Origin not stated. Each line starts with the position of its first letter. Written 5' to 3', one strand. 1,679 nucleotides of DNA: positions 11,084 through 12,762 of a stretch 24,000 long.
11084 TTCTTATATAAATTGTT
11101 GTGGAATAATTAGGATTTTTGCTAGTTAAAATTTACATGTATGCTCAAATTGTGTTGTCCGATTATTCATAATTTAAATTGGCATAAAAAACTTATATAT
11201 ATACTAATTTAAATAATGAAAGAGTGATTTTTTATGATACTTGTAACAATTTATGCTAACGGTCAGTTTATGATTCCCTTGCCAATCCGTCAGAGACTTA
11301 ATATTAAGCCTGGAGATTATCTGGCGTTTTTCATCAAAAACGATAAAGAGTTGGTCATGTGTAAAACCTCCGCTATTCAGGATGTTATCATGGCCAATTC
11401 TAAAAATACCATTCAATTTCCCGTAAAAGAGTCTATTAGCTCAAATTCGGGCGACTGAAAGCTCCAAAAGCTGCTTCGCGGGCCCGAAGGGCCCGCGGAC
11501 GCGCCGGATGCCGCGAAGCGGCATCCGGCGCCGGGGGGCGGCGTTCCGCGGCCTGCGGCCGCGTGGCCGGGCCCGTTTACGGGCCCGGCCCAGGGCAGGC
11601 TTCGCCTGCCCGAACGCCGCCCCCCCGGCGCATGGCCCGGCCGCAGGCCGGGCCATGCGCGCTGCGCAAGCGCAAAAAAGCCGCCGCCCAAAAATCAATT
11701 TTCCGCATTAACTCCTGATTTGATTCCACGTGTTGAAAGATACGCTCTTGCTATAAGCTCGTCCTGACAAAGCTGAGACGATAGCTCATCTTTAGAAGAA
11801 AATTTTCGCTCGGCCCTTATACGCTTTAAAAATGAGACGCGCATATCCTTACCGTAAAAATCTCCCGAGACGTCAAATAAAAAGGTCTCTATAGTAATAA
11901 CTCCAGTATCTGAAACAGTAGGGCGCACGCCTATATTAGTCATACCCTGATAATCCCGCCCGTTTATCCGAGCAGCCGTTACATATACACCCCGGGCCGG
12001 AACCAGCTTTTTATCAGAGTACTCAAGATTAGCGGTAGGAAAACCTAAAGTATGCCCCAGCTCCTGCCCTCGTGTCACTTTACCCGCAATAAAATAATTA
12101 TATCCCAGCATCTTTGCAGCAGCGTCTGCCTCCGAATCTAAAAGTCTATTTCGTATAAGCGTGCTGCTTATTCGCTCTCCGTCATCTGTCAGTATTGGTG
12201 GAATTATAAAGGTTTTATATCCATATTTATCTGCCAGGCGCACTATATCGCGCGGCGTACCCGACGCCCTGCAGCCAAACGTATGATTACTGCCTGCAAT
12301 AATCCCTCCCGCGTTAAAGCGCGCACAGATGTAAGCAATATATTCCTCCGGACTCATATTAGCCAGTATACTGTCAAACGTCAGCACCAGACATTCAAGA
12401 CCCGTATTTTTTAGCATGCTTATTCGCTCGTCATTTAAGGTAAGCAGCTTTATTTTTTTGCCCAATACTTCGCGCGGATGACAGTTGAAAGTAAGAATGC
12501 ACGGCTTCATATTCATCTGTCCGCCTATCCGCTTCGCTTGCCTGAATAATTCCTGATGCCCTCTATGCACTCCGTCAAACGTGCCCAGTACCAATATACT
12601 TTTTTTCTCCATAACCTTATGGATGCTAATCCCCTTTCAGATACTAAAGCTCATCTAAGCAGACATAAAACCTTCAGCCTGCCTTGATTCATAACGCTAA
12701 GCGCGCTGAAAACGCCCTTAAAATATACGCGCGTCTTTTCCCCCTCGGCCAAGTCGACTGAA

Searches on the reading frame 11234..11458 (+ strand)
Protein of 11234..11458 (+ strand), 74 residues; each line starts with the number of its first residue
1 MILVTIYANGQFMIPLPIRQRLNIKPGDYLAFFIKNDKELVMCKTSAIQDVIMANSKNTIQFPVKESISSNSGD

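Call 4: search_protein_families(library=pfam, proteins=[window:11234-11458:+], max_evalue=0.1)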
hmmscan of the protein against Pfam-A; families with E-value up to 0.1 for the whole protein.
window:11234-11458:+ (74 aa): 3 families
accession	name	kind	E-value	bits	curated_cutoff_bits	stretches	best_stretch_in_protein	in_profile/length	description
PF15937.10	PrlF_antitoxin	-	0.0001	22.8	32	1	5-50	3-48/99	prlF antitoxin for toxin YhaV_toxin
PF04014.23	MazE_antitoxin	-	0.00027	21.3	24.7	1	13-46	11-44/48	Antidote-toxin recognition MazE, bacterial antitoxin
PF19325.4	RNF152_C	-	0.044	14.6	27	1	2-56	24-80/136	E3 ubiquitin-protein ligase RNF152 C-terminus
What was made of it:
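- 11234..11458 (+): AbrB/MazE-like small DNA-binding gene (74 aa), divergent from the RHH gene. It is part of the islet, not shown to be part of the module. Pfam MazE_antitoxin E 2.7e-4 (call 4).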

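Call 5: search_protein_families(library=ncbifam, proteins=[window:11234-11458:+], max_evalue=0.1)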
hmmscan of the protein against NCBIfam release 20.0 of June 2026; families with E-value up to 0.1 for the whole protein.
window:11234-11458:+ (74 aa): 6 families
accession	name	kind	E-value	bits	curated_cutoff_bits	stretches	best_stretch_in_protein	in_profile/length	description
TIGR01439.1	lp_hng_hel_AbrB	domain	2.9e-10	39.7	28.3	1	4-41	2-39/44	transcriptional regulator, AbrB family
NF040962.1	near_HgcAB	equivalog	3.2e-06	26.9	70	1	3-43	7-47/70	HgcAB-associated protein HgcC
NF007429.0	PRK09974.1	equivalog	3.8e-05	23.6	125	1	5-50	16-61/114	type II toxin-antitoxin system PrlF family antitoxin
TIGR02851.1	spore_V_T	equivalog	0.00017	21.5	235.9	1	7-51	10-54/180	stage V sporulation protein T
NF006352.0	PRK08577.1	equivalog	0.00071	19.6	140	1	3-44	6-47/136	hypothetical protein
TIGR02609.1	doc_partner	hypoth_equivalog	0.074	13.4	55.9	1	15-50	15-48/74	putative addiction module antidote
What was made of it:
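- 11234..11458 (+): TIGR01439 AbrB domain E 2.9e-10 (call 5).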

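Call 6: search_protein_families(library=padloc, proteins=[window:11234-11458:+], max_evalue=0.1)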
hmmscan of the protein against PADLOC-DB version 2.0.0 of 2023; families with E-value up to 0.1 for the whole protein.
window:11234-11458:+ (74 aa): 0 families

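Call 43: search_protein_families(library=phrogs, proteins=[window:11234-11458:+], max_evalue=0.01)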
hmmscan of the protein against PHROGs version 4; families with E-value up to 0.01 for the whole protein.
window:11234-11458:+ (74 aa): 1 family
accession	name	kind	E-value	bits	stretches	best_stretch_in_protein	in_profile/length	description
phrog_4681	-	moron, auxiliary metabolic gene and host takeover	1.9e-05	25.5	1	5-47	9-50/87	antitoxin from a toxin-antitoxin system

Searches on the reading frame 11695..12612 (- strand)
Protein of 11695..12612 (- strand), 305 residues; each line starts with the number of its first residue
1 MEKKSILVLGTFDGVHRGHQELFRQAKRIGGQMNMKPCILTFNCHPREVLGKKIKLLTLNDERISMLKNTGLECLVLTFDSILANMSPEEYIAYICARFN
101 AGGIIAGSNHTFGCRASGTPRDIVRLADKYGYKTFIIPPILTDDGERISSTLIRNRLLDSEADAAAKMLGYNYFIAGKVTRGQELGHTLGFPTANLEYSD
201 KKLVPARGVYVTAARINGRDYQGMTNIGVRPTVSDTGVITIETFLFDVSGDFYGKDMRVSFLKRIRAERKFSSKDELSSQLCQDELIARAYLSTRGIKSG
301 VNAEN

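Call 4: search_protein_families(library=pfam, proteins=[window:11695-12612:-], max_evalue=0.1)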
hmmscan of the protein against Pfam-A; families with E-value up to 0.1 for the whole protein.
window:11695-12612:- (305 aa): 3 families
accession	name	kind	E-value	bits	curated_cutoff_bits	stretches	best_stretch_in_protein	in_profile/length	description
PF01687.23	Flavokinase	-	2.4e-42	144.5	19.6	1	169-292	1-124/124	Riboflavin kinase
PF06574.18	FAD_syn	-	4.2e-36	124.6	27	1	3-151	6-157/158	FAD synthetase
PF01467.32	CTP_transf_like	-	2.8e-06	28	21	1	8-156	2-133/133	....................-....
